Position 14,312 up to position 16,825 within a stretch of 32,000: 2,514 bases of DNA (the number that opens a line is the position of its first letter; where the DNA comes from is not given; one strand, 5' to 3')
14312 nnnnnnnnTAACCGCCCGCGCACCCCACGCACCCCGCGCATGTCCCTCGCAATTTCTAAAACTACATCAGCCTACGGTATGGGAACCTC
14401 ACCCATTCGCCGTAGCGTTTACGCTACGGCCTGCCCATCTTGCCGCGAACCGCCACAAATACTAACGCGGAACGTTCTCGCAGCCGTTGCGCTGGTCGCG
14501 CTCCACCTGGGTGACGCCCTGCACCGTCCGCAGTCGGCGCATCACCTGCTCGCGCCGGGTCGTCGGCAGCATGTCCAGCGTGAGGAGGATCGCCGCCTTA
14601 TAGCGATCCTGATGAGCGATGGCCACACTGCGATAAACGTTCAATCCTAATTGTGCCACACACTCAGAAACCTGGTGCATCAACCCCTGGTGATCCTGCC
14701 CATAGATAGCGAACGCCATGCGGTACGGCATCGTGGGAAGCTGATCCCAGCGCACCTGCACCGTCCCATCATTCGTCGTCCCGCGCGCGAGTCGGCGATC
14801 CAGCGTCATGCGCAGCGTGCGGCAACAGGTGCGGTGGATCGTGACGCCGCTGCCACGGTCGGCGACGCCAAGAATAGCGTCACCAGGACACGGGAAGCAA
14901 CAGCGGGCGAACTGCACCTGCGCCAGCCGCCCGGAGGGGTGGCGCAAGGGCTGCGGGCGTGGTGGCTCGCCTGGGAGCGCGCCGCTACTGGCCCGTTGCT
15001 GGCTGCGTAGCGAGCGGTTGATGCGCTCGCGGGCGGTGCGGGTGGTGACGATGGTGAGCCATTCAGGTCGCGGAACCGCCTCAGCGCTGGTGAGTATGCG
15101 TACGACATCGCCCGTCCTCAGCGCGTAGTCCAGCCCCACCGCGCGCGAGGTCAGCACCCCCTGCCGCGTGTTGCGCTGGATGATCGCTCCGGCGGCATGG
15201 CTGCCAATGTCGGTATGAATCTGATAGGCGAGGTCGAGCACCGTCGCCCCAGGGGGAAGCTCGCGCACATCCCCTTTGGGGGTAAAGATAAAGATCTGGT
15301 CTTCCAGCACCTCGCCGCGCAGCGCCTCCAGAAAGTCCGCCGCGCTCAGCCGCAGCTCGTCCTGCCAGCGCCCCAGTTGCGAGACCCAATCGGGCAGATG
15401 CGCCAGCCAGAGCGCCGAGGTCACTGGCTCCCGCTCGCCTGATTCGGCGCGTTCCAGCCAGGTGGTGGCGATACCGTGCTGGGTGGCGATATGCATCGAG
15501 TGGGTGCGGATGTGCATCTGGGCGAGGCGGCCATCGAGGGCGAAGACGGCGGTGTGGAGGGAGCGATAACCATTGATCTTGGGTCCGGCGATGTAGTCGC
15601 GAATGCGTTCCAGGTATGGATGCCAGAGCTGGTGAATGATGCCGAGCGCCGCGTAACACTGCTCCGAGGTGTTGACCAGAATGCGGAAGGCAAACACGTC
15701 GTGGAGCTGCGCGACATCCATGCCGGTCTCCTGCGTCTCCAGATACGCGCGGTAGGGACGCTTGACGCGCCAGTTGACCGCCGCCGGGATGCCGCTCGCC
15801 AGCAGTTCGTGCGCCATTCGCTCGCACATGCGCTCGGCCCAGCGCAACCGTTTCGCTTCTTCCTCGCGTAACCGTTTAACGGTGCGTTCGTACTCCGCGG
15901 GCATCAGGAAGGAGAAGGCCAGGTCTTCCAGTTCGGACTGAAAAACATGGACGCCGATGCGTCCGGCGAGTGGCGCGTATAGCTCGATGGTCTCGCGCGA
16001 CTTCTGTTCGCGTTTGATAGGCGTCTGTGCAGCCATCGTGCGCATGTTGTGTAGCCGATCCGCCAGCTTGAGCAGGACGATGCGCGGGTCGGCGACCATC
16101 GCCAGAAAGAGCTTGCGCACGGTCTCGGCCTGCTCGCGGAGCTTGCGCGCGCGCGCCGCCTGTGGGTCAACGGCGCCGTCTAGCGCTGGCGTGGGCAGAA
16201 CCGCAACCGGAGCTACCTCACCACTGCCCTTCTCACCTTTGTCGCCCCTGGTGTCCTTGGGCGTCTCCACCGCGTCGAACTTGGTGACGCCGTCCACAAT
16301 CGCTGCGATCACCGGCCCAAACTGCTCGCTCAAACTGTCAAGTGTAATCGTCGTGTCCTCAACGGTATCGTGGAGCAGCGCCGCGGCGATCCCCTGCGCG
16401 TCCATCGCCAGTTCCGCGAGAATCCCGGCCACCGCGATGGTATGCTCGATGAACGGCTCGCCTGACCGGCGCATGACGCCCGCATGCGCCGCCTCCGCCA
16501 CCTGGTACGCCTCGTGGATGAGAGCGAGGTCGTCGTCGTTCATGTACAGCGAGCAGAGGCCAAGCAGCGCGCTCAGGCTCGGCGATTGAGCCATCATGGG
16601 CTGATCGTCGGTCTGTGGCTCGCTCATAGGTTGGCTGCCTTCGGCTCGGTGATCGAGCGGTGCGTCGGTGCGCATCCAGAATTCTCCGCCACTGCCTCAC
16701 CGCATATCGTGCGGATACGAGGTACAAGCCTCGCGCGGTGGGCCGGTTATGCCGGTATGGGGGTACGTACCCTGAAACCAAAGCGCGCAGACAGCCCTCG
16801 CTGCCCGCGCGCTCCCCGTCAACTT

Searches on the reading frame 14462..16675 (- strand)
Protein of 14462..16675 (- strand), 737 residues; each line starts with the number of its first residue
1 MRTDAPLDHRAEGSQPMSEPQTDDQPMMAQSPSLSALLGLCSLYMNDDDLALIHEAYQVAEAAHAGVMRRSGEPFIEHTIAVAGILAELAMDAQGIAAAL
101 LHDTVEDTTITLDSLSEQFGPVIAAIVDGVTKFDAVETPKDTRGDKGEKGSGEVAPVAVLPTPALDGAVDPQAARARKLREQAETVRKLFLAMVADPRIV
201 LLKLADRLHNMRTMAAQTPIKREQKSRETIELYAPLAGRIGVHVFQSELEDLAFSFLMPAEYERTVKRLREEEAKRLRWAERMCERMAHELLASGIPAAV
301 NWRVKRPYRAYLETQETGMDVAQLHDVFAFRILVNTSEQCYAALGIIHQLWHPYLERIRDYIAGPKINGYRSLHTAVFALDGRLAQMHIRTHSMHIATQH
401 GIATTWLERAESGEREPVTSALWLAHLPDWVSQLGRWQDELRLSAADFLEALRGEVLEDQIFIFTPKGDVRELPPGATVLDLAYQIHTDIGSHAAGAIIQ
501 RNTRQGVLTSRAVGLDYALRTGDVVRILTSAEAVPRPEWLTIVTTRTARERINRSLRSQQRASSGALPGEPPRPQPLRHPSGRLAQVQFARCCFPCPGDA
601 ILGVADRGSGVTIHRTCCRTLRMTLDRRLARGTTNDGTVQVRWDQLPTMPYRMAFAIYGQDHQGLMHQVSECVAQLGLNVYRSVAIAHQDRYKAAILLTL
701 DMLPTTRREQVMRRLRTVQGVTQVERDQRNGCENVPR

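Call 3: search_protein_families(library=pfam, proteins=[window:14462-16675:-], max_evalue=0.01)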
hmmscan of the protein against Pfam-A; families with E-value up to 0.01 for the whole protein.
window:14462-16675:- (737 aa): 6 families
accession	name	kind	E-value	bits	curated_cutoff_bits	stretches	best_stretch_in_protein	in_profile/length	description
PF13328.12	HD_4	-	1.1e-42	145.8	27.2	1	56-242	1-155/156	HD domain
PF04607.23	RelA_SpoT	-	6.1e-24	84.9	27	1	303-406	2-106/113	Region found in RelA / SpoT proteins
PF02824.27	TGS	-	9.8e-19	67.6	22.2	1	461-529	1-60/60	TGS domain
PF01966.28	HD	-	2.3e-07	31.5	22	1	76-211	2-116/116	HD domain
PF13291.12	ACT_4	-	3.7e-07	31.2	27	1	650-726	4-80/80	ACT domain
PF22629.2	ACT_AHAS_ss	-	0.0088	16.6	27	0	659-722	5-66/67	AHAS small subunit-like ACT domain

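Call 4: search_protein_families(library=ncbifam, proteins=[window:14462-16675:-], max_evalue=0.001)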
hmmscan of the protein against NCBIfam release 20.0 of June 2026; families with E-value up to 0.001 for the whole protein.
window:14462-16675:- (737 aa): 4 families
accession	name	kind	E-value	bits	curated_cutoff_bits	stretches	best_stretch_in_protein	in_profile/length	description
TIGR00691.1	spoT_relA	subfamily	4e-154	514.6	499.2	2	56-563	1-456/687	RelA/SpoT family protein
NF008303.0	PRK11092.1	equivalog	1.1e-123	413.8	947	3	179-564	112-482/702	bifunctional GTP diphosphokinase/guanosine-3',5'-bis pyrophosphate 3'-pyrophosphohydrolase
NF008124.0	PRK10872.1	equivalog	2.8e-93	313.8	728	3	180-562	129-502/744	GTP diphosphokinase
NF007171.0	PRK09602.1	subfamily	7.4e-07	28.3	387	1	470-530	343-396/397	YchF-related putative GTPase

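Call 7: search_solved_structures(query=window:14462-16675:-, show_alignments=3)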
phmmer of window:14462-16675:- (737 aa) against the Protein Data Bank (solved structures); distinct sequences matched with E-value up to 0.001: 27.
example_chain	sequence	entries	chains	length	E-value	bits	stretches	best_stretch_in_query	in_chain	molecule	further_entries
8fr8_I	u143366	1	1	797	6.6e-113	381.3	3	182-562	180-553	GTP pyrophosphokinase RelA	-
6yxa_A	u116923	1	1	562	9.5e-101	341.1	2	180-563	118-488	GTP pyrophosphokinase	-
7oiw_A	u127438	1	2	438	2.4e-88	300.1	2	178-497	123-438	GTP pyrophosphokinase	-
5xnx_A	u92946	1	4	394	6.9e-82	278.8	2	182-453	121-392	Bifunctional (p)ppGpp synthase/hydrolase RelA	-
5iqr_8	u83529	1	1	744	1.8e-80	274.1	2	180-571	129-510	GTP pyrophosphokinase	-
5kps_A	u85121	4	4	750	1.9e-80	274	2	180-571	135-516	GTP pyrophosphokinase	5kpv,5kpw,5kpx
5l3p_z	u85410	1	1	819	3.5e-76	259.9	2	180-571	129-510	GTP pyrophosphokinase,GTP pyrophosphokinase,GTP pyrophosphokinase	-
8acu_A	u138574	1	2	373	2.5e-74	253.8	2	180-417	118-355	GTP pyrophosphokinase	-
1vj7_A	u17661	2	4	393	2.9e-74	253.6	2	181-453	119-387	Bifunctional RELA/SPOT | Bifunctional (p)ppGpp synthase/hydrolase RelA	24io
6s2v_A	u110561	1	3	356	2.6e-65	224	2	181-395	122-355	(P)ppGpp synthetase I, SpoT/RelA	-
7ohg_A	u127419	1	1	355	2.6e-65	224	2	181-395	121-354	Guanosine-3',5'-bis(Diphosphate) 3'-pyrophosphohydrolase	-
6s2t_A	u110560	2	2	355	2.6e-65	223.9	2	181-395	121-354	(P)ppGpp synthetase I, SpoT/RelA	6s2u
9s6k_B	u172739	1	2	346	1.5e-58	201.6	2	181-401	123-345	GTP pyrophosphokinase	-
7qpr_A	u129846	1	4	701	5.4e-56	193.2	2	181-560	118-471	ACT domain protein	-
7qps_A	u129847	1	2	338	2.6e-37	131.4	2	43-134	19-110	ACT domain protein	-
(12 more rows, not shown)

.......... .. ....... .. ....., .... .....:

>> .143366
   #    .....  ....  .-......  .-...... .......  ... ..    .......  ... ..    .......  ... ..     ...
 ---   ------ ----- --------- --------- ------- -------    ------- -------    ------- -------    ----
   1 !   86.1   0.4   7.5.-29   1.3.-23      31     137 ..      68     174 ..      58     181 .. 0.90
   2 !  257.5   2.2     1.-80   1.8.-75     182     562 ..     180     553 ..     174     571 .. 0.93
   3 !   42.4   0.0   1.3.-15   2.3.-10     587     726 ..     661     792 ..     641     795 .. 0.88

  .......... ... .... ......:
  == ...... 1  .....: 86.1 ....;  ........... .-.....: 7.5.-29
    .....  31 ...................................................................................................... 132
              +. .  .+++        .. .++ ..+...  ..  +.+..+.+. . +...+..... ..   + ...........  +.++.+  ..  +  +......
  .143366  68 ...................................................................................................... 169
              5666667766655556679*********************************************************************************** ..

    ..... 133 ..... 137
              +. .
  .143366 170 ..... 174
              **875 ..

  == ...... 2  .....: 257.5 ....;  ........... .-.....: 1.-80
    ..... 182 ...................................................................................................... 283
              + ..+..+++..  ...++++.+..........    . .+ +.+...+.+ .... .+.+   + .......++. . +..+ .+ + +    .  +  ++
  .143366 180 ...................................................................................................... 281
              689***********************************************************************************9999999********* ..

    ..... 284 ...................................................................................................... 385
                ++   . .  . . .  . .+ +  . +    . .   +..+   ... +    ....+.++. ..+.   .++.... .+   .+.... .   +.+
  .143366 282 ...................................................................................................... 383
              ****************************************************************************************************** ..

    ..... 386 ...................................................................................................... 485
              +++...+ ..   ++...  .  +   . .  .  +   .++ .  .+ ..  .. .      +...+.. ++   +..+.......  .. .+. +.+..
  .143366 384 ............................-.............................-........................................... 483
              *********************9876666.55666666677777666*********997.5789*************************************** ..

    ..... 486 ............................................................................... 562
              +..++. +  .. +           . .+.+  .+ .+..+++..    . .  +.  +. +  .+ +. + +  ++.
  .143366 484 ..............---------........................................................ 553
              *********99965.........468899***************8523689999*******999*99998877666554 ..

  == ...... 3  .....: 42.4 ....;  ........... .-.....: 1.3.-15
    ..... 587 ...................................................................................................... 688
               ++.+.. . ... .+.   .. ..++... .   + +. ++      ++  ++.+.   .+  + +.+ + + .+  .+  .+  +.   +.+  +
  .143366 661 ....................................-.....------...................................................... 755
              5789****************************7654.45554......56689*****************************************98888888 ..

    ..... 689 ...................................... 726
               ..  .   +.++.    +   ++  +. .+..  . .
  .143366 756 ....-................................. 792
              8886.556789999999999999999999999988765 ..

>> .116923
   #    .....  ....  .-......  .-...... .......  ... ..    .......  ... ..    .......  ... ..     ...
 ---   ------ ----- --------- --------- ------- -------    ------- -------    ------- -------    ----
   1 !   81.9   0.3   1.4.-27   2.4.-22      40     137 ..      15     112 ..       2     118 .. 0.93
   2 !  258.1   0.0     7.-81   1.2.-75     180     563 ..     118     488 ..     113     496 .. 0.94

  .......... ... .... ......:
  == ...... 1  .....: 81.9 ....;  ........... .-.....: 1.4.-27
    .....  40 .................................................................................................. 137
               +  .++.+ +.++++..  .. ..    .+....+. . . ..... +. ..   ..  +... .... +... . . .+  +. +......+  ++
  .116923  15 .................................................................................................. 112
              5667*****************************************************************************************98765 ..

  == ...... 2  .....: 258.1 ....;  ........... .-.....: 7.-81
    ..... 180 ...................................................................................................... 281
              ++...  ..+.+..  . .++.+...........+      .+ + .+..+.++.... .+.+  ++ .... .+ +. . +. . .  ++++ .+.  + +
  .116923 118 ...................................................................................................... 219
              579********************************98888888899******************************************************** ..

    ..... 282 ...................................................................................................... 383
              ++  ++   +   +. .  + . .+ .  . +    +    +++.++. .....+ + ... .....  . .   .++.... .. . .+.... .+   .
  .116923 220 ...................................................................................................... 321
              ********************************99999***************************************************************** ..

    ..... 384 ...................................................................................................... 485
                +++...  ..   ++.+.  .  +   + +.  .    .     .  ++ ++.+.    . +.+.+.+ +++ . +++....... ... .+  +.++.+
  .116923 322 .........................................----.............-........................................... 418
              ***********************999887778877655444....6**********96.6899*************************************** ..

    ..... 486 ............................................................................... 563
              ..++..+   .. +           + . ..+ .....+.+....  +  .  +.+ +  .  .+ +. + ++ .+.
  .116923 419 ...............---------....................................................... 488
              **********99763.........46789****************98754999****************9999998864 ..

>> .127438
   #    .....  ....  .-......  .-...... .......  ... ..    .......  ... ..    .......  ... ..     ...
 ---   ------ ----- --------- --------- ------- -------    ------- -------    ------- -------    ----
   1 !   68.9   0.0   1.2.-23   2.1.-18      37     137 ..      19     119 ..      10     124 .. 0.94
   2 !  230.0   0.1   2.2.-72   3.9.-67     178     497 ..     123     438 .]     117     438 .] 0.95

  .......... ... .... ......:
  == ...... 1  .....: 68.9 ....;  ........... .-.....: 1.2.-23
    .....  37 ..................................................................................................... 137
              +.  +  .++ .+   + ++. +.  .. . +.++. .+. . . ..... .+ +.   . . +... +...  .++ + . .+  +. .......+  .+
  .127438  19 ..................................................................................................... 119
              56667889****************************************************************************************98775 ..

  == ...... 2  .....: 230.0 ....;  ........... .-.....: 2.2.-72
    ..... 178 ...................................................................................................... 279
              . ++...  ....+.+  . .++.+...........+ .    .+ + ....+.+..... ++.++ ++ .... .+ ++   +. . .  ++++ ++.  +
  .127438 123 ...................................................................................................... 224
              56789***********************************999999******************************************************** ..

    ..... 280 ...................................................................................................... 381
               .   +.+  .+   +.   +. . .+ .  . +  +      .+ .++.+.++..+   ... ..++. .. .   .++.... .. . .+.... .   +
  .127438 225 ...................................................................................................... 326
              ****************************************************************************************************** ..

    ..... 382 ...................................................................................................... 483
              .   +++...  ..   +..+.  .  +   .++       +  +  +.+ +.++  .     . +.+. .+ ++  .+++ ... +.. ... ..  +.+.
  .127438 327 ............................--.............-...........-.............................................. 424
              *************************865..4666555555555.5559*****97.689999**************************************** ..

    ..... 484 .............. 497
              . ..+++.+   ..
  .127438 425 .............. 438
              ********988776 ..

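Call 10: find_homologous_proteins(query=window:14462-16675:-, max_evalue=1e-20)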
Query window:14462-16675:- (737 aa): 7698 proteins with E <= 1e-20 among 8000 candidates; the best 120 are listed.
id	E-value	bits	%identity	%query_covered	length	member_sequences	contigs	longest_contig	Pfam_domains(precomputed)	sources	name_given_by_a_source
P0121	0.0e+0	1665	100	100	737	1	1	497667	PF04607.24,PF13328.13,PF02824.28,PF01966.29,PF13291.13,PF28438.1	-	-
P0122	0.0e+0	1530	93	100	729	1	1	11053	PF04607.24,PF13328.13,PF02824.28,PF01966.29,PF13291.13,PF28438.1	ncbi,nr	ncbi:MAG TPA: HD domain-containing protein [Ktedonobacterales bacterium]|nr:HD domain-containing pro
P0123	0.0e+0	1518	92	100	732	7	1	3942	PF04607.24,PF13328.13,PF02824.28,PF01966.29,PF13291.13,PF28438.1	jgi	jgi:GTP diphosphokinase / guanosine-3',5'-bis(diphosphate) 3'-diphosphatase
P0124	0.0e+0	1517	92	100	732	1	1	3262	PF04607.24,PF13328.13,PF02824.28,PF01966.29,PF13291.13,PF28438.1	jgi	-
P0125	0.0e+0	1510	92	100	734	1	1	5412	PF04607.24,PF13328.13,PF02824.28,PF01966.29,PF13291.13,PF28438.1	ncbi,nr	ncbi:MAG TPA: HD domain-containing protein [Ktedonobacterales bacterium]|nr:HD domain-containing pro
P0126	0.0e+0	1509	92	100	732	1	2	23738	PF04607.24,PF13328.13,PF02824.28,PF01966.29,PF13291.13,PF28438.1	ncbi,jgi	ncbi:MAG TPA: HD domain-containing protein [Ktedonobacterales bacterium]|jgi:GTP pyrophosphokinase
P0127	0.0e+0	1506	92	100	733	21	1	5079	PF04607.24,PF13328.13,PF02824.28,PF01966.29,PF13291.13,PF28438.1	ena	-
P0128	0.0e+0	1484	90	100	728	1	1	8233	PF04607.24,PF13328.13,PF02824.28,PF01966.29,PF13291.13,PF28438.1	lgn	-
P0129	0.0e+0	1467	88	100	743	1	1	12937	PF04607.24,PF13328.13,PF02824.28,PF01966.29,PF13291.13,PF28438.1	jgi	jgi:GTP pyrophosphokinase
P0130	0.0e+0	1390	84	100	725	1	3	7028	PF04607.24,PF13328.13,PF02824.28,PF01966.29,PF13291.13,PF28438.1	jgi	jgi:GTP diphosphokinase / guanosine-3',5'-bis(diphosphate) 3'-diphosphatase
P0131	0.0e+0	1383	84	100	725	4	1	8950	PF04607.24,PF13328.13,PF02824.28,PF01966.29,PF13291.13,PF28438.1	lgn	-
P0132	0.0e+0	1383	84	100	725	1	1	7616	PF04607.24,PF13328.13,PF02824.28,PF01966.29,PF13291.13,PF28438.1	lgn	-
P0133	0.0e+0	1372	84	99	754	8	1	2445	PF04607.24,PF13328.13,PF02824.28,PF01966.29,PF13291.13,PF28438.1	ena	-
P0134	0.0e+0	1356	84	98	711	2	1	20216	PF04607.24,PF13328.13,PF02824.28,PF01966.29,PF13291.13,PF28438.1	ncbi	ncbi:MAG TPA: HD domain-containing protein [Ktedonobacterales bacterium]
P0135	0.0e+0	1342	82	100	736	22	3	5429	PF04607.24,PF13328.13,PF02824.28,PF01966.29,PF13291.13,PF28438.1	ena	-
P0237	5.7e-227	773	51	100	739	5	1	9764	PF04607.24,PF13328.13,PF02824.28,PF01966.29,PF13291.13,PF28438.1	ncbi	ncbi:MAG TPA: HD domain-containing protein [Ktedonobacterales bacterium]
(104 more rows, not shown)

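Call 25: find_encoding_contigs(protein=P0121, flank=10000, max_places=4)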
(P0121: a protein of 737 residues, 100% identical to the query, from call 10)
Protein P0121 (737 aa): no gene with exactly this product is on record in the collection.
